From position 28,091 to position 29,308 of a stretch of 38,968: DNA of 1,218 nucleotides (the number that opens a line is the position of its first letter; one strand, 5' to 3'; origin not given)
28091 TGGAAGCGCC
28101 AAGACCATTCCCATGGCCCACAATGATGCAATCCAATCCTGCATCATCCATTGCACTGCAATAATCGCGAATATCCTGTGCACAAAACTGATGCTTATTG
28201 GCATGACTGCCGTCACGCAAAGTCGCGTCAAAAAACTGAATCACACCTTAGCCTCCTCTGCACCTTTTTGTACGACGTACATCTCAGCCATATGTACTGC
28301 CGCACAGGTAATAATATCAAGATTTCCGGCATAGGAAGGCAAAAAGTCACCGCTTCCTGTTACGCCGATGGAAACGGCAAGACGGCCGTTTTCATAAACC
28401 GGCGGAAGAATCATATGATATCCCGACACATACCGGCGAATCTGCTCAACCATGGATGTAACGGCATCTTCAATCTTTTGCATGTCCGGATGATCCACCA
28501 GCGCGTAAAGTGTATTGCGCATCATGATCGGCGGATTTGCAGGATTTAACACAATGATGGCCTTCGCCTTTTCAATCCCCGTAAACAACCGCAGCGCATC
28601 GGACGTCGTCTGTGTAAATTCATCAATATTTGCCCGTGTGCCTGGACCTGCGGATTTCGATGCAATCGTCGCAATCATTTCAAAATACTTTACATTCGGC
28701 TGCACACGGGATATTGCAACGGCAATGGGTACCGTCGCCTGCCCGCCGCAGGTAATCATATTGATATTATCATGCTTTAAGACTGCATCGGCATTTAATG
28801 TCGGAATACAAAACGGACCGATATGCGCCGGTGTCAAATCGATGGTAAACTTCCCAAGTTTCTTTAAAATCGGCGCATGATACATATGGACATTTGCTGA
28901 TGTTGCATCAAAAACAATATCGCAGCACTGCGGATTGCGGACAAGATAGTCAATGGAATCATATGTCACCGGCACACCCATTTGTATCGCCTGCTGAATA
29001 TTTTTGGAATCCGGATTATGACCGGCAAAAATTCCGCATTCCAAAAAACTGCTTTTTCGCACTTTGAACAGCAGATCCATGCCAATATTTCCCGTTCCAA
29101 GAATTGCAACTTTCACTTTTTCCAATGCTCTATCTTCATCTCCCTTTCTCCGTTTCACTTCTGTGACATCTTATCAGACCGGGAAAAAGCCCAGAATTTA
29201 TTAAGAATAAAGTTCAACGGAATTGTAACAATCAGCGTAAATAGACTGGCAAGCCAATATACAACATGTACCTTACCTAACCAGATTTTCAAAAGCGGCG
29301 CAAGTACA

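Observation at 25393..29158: DmpF/DmpG (acetaldehyde dehydrogenase / 4-hydroxy-2-oxovalerate aldolase) pair embedded in a nucleotide-sugar operon, next to the ThDP enzyme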

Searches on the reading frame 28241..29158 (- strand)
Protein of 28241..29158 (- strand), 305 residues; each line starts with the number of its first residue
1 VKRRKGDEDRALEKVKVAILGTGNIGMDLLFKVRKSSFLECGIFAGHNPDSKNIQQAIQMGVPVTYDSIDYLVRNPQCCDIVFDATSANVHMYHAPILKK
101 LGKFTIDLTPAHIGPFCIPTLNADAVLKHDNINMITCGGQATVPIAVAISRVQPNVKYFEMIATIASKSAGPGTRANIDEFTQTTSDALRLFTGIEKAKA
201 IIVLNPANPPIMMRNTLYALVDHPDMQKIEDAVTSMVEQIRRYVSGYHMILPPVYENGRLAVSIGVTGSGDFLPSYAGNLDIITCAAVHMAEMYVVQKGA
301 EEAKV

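Call 4: search_protein_families(library=pfam, proteins=[window:28241-29158:-])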
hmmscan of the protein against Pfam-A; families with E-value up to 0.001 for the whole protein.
window:28241-29158:- (305 aa): 3 families
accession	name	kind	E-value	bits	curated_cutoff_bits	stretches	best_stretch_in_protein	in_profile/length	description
PF09290.16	AcetDehyd-dimer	-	5.8e-52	176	26.6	1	137-274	1-138/138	Prokaryotic acetaldehyde dehydrogenase, dimerisation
PF01118.30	Semialdhyde_dh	-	5.3e-07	30.5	26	1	16-127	1-119/121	Semialdehyde dehydrogenase, NAD binding domain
PF01408.29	GFO_IDH_MocA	-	0.00049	21.2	24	0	15-95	1-79/120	Oxidoreductase family, NAD-binding Rossmann fold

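Call 5: search_protein_families(library=ncbifam, proteins=[window:28241-29158:-])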
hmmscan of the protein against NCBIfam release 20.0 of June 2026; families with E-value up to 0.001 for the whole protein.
window:28241-29158:- (305 aa): 2 families
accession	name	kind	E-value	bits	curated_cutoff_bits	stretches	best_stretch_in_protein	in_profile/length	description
NF006157.0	PRK08300.1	subfamily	7e-119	396.6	166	1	13-302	4-299/303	acetaldehyde dehydrogenase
TIGR03215.1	ac_ald_DH_ac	equivalog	2.2e-118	394.7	282.25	1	14-295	1-280/285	acetaldehyde dehydrogenase (acetylating)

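Call 25: search_solved_structures(query=window:28241-29158:-, show_alignments=1)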
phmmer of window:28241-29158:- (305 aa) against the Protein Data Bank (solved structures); distinct sequences matched with E-value up to 0.001: 5.
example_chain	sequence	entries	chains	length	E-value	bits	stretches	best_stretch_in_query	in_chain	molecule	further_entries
7z3s_A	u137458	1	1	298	1.4e-87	296.8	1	12-298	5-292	Acetaldehyde dehydrogenase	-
4lrs_B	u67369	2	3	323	3.2e-75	256.2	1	13-294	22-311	Acetaldehyde dehydrogenase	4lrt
1nvm_B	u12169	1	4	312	9.5e-75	254.7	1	13-293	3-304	acetaldehyde dehydrogenase (acylating)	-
4jn6_B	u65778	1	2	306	1.3e-74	254.2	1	13-293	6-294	Acetaldehyde dehydrogenase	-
8ih7_B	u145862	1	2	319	1.7e-72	247.3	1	13-293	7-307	Acetaldehyde dehydrogenase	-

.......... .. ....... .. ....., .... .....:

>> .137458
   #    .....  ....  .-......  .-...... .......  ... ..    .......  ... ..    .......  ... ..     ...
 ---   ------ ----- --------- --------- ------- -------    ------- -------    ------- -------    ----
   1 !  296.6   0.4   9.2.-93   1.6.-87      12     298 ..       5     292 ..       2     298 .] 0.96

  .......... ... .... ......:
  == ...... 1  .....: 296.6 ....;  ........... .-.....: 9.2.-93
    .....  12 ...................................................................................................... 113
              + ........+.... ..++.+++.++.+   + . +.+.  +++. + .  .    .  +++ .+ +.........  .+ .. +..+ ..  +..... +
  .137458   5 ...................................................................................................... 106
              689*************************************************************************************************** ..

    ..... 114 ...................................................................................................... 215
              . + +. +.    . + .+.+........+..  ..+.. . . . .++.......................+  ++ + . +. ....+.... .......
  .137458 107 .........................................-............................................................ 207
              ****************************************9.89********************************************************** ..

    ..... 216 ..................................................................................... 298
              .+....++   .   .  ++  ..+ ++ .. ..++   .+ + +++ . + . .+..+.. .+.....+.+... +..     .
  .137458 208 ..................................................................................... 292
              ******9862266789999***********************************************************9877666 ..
